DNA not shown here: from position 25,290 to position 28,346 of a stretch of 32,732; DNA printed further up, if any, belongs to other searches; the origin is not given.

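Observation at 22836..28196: Orphan soluble VirD4/TraD-like ATPase translationally coupled to a giant stalked membrane protein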

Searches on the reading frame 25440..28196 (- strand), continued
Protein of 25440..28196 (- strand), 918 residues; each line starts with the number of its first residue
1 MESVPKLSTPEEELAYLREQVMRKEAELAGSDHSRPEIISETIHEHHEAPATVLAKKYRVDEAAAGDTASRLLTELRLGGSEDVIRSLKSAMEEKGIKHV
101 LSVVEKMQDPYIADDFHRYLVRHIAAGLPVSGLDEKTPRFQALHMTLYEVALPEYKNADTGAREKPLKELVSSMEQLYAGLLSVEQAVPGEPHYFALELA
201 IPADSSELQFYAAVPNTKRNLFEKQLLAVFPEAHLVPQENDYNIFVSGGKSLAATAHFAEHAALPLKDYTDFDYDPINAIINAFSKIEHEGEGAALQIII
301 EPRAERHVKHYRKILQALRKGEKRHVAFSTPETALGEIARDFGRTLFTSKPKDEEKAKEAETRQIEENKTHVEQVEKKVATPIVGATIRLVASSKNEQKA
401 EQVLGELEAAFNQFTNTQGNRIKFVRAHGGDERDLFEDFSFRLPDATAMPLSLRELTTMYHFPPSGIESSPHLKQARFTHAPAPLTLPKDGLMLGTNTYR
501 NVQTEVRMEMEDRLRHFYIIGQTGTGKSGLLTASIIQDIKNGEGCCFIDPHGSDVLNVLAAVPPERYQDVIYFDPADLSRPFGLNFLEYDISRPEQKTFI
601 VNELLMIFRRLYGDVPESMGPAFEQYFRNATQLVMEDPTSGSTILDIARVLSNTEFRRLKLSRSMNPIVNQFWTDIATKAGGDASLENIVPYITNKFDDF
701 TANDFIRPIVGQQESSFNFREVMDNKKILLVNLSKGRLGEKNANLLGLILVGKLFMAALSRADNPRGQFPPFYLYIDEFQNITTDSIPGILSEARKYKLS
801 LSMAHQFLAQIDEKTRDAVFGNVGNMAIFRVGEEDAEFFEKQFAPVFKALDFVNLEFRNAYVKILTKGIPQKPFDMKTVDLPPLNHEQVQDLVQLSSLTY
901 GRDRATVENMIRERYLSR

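Call 12: search_solved_structures(query=window:25440-28196:-, max_evalue=1, show_alignments=2)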
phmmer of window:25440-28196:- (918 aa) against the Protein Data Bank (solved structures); distinct sequences matched with E-value up to 1: 2.
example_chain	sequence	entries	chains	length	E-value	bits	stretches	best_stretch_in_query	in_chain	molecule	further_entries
1gl6_A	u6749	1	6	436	0.81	11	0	506-556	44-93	ATPASE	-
1e9r_A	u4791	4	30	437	0.81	11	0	506-556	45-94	CONJUGAL TRANSFER PROTEIN TRWB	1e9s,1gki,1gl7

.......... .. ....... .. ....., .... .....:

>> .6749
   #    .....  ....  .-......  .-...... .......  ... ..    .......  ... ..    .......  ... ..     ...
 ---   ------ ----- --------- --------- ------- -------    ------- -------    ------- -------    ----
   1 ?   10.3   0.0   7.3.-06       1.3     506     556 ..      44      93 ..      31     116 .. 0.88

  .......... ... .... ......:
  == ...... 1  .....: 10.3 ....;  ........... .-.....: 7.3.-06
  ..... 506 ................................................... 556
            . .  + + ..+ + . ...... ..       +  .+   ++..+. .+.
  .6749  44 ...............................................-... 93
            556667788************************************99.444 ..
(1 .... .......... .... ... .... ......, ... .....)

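Call 19: search_protein_families(library=phrogs, proteins=[window:25440-28196:-], max_evalue=0.01)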
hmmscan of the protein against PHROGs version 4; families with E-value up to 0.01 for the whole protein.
window:25440-28196:- (918 aa): 3 families
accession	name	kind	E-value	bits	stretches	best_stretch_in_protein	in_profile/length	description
phrog_5156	-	unknown function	1.8e-67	229.1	1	202-913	84-806/824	-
phrog_7035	-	unknown function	1e-09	38.3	1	721-814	444-545/969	-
phrog_2666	-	head and packaging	5.9e-06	26.2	1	497-554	304-361/555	terminase large subunit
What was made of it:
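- Closest known: Bacillus phage proteins: G gp156, JL gp150, and phrog_5156. Same: The phrog_5156 match covers aa 202-913 at E 2e-67 (call 19).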

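Call 25: search_protein_representatives(protein=window:25440-28196:-)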
Query: 918 residues. Proteins with E-value up to 0.001 (for the whole library): 20017; up to 1e-10: 12762; up to 1e-30: 5136. The best 150 are listed.
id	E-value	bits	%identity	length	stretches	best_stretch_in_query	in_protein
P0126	3.3e-271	918.8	50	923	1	4-916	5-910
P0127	1.9e-264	896.5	50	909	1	1-915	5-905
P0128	1.4e-256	870.5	47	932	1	5-915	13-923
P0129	4.1e-247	839.1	48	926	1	7-915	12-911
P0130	2.5e-246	836.5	50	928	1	88-911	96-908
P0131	1.0e-242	824.6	46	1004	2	490-917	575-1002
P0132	8.6e-238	808.3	48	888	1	11-915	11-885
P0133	4.0e-233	792.8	47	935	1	10-915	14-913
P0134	1.5e-230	784.3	45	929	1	3-914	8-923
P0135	5.9e-230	782.4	48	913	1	79-916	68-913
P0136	1.3e-229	781.2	48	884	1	88-915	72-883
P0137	6.5e-229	778.9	43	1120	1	4-916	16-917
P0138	1.7e-226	770.9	45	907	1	7-915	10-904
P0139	8.4e-225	765.3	43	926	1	9-915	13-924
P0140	2.1e-214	730.9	68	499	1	1-495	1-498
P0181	5.2e-140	484.8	38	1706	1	147-915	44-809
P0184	2.3e-139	482.7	40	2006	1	186-914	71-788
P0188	7.6e-138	477.6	38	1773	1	165-915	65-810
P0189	5.2e-137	474.8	39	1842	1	190-916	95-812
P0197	4.3e-134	465.2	38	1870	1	188-917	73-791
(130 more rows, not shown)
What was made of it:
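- The family is very large: 5,136 clusters (at 50% identity) at E<=1e-30 (call 25).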

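Call 26: search_protein_families(library=pfam, proteins=[P0184, P0197, P0189, P0188, P0181], max_evalue=0.01)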
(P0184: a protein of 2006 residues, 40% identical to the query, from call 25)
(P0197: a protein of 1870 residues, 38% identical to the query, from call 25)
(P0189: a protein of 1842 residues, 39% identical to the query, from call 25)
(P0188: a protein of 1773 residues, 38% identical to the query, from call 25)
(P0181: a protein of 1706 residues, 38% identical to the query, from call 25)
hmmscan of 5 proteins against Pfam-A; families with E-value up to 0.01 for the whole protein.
P0184 (2006 aa): 5 families
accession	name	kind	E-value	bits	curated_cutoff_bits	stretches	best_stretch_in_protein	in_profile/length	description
PF01935.23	DUF87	-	7.3e-05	23.4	23.2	1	390-476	23-103/220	Helicase HerA, central domain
PF13401.12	AAA_22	-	0.0012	19.6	27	0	389-430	4-45/130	AAA domain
PF10412.15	TrwB_AAD_bind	-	0.0042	16.5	20.5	0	383-454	8-73/387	Type IV secretion-system coupling protein DNA-binding domain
PF13555.12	AAA_29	-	0.0083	16.3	27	0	381-408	16-40/61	P-loop containing region of AAA domain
PF25199.1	nSTAND_NTPase5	-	0.0088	16.3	34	0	380-429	30-81/145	Novel STAND NTPase 5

P0197 (1870 aa): 4 families
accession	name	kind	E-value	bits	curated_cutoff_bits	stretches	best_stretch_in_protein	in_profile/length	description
PF01935.23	DUF87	-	0.00047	20.8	23.2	1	388-476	21-103/220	Helicase HerA, central domain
PF10412.15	TrwB_AAD_bind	-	0.0014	18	20.5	0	384-413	9-38/387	Type IV secretion-system coupling protein DNA-binding domain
PF20720.3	nSTAND3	-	0.0025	18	27.2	1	390-450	17-72/155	Novel STAND NTPase 3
PF13401.12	AAA_22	-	0.0026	18.5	27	0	389-430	4-45/130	AAA domain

P0189 (1842 aa): 4 families
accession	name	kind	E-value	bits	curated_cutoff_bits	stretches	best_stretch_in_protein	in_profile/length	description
PF10412.15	TrwB_AAD_bind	-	6.1e-05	22.5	20.5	0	405-481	8-78/387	Type IV secretion-system coupling protein DNA-binding domain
PF01935.23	DUF87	-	0.00011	22.8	23.2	1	412-498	23-103/220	Helicase HerA, central domain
PF25199.1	nSTAND_NTPase5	-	0.0029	17.9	34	0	402-452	30-82/145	Novel STAND NTPase 5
PF12696.13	TraG-D_C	-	0.0088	16.4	22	0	668-723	3-63/126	TraM recognition site of TraD and TraG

P0188 (1773 aa): 3 families
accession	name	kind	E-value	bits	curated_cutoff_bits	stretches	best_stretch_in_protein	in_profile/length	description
PF10412.15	TrwB_AAD_bind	-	3.2e-06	26.7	20.5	0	404-463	8-62/387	Type IV secretion-system coupling protein DNA-binding domain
PF01935.23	DUF87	-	2.7e-05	24.8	23.2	1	410-496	22-102/220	Helicase HerA, central domain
PF13401.12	AAA_22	-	0.0091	16.7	27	0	410-450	4-44/130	AAA domain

P0181 (1706 aa): 4 families
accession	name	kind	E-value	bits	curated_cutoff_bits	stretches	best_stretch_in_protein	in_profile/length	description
PF01935.23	DUF87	-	0.00012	22.7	23.2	1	409-496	22-103/220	Helicase HerA, central domain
PF13401.12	AAA_22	-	0.00084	20.1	27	0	409-450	4-45/130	AAA domain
PF10412.15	TrwB_AAD_bind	-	0.001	18.4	20.5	0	404-474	9-73/387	Type IV secretion-system coupling protein DNA-binding domain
PF25199.1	nSTAND_NTPase5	-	0.0019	18.4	34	1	400-448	30-80/145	Novel STAND NTPase 5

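Call 30: find_related_loci(query=A3, collection=genome_contigs, flank=10000)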
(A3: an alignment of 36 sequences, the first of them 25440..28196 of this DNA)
Query A3 (918 aa) in genome_contigs; peptide patterns used: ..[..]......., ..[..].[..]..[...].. (x = any residue, [..] = any of these).
600 stretches matched a pattern (row limit reached: there are more); 409 encode a relative of the query (tblastn E <= 1e-3); the best 80 are kept; 80 distinct loci.
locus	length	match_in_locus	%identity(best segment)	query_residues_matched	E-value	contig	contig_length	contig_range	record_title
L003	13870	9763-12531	72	2-918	0e+0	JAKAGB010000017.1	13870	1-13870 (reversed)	MAG: bacterium isolate WY2.bin141 NODE_6584_length_13870_cov_3.433312, whole genome shotgun sequence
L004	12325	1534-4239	58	7-917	0e+0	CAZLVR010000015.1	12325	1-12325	MAG TPA_asm: uncultured Candidatus Saccharibacteria bacterium isolate SRP135725_co1_66 genome assembly, contig: NODE_709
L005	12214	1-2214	67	180-917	0e+0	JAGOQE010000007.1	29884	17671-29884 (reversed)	MAG: Candidatus Paceibacterota bacterium isolate Gw_Eff_bin_129 Gw_Eff_2896_length_29884_cov_8.193803, whole genome shot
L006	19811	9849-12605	78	1-917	0e+0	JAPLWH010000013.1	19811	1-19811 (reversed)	MAG: Candidatus Kaiserbacteria bacterium isolate LacPavin_0818_WC50_MAG_53_14 LacPavin_0818_WC50_scaffold_918976, whole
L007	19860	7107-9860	71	1-917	0e+0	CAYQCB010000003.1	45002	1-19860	MAG TPA_asm: uncultured Candidatus Saccharibacteria bacterium isolate SRP193066_co1_87 genome assembly, contig: NODE_957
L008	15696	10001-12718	51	7-915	0e+0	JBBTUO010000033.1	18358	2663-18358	MAG: Patescibacteria group bacterium isolate H41-bin128_1 H41_bin128_1_000000000033, whole genome shotgun sequence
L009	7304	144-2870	51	2-915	0e+0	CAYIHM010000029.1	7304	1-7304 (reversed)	MAG TPA_asm: uncultured Candidatus Saccharibacteria bacterium isolate ERP119705_co24_246 genome assembly, contig: NODE_1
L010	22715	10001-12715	50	7-911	0e+0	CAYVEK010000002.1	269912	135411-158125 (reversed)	MAG TPA_asm: uncultured Candidatus Saccharibacteria bacterium isolate SRP257259_co1_237 genome assembly, contig: NODE_24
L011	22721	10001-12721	50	6-915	0e+0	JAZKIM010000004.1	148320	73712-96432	MAG: Patescibacteria group bacterium isolate ADI_DC_SW_02_SPN_11032020-bin031_1 DCSW02SPN_B031_1_000000000004, whole gen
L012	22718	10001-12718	52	7-915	0e+0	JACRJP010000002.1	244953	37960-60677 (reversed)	MAG: Candidatus Taylorbacteria bacterium isolate NC_groundwater_1832_Pr3_B-0.1um_40_24 SR-2_scaffold_141_1491172, whole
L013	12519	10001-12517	52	6-845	0e+0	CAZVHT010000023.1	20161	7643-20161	MAG TPA_asm: uncultured Candidatus Saccharibacteria bacterium isolate binchicken_co203_588 genome assembly, contig: k141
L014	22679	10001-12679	50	7-915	0e+0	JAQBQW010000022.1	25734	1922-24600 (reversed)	MAG: Parcubacteria group bacterium isolate RYN_383 scaffold_4031699, whole genome shotgun sequence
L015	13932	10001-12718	48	2-916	0e+0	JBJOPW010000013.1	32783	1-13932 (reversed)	MAG: Candidatus Parcubacteria bacterium isolate whiteclaycreek2_2019_sw_WHONDRS-S19S_0038_A_bin.8 scaffold_0000206, whol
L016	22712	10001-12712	48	6-915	0e+0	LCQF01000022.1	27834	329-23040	MAG: Parcubacteria group bacterium GW2011_GWA2_49_9 UY50_C0022, whole genome shotgun sequence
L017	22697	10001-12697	48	6-915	0e+0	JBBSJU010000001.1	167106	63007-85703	MAG: Candidatus Paceibacteria bacterium isolate LS4_metabat2.077 LS4_metabat2.077_K_613574_L_167106_cov_10.9977, whole g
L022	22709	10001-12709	46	1-915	0e+0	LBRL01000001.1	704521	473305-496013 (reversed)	MAG: Candidatus Nomurabacteria bacterium GW2011_GWD2_36_14 US04_C0001, whole genome shotgun sequence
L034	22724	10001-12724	49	1-918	0e+0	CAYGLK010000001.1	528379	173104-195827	MAG TPA_asm: uncultured Candidatus Saccharibacteria bacterium isolate ERP117304_co1_160 genome assembly, contig: NODE_9_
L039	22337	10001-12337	44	143-918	0e+0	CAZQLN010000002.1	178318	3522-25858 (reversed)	MAG TPA_asm: uncultured Bdellovibrionales bacterium isolate SRP342105_co1_403 genome assembly, contig: NODE_86_length_17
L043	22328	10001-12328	43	141-914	0e+0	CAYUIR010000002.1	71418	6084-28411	MAG TPA_asm: uncultured Bdellovibrionales bacterium isolate SRP219642_co6_142 genome assembly, contig: NODE_196_length_7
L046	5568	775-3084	42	150-914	0e+0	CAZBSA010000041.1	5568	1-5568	MAG TPA_asm: uncultured Gammaproteobacteria bacterium isolate binchicken_co13_470 genome assembly, contig: NODE_25081_le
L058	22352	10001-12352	40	146-914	3e-173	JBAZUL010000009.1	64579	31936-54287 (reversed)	MAG: Patescibacteria group bacterium isolate SO_2017_GW1_227 NODE_2483_length_64579_cov_3.679420_OW334_2017, whole genom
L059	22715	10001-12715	61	7-917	0e+0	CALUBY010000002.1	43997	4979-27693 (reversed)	MAG: uncultured bacterium isolate LGMHLTr32Z_bin.9.MAG genome assembly, contig: NODE_30_length_43997_cov_21.296732, whol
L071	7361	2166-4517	37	141-914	4e-157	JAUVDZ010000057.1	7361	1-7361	MAG: Candidatus Peregrinibacteria bacterium isolate CSMAG_310 CSMAG_310_k141_476551_length_7361_cov_6.9817, whole genome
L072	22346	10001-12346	39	142-914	3e-158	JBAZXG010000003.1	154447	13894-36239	MAG: Patescibacteria group bacterium isolate SO_2017_GW1_50 NODE_779_length_154447_cov_1.636807_OW334_2017, whole genome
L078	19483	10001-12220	38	168-911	6e-148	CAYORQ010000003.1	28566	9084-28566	MAG TPA_asm: uncultured Candidatus Saccharibacteria bacterium isolate binchicken_co321_112 genome assembly, contig: NODE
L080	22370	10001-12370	37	141-914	1e-147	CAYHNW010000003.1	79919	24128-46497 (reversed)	MAG TPA_asm: uncultured Candidatus Peribacteria bacterium isolate ERP119705_co14_518 genome assembly, contig: NODE_133_l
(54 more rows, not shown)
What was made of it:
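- All named records among the 80 genome loci are Patescibacteria lineages (call 30).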
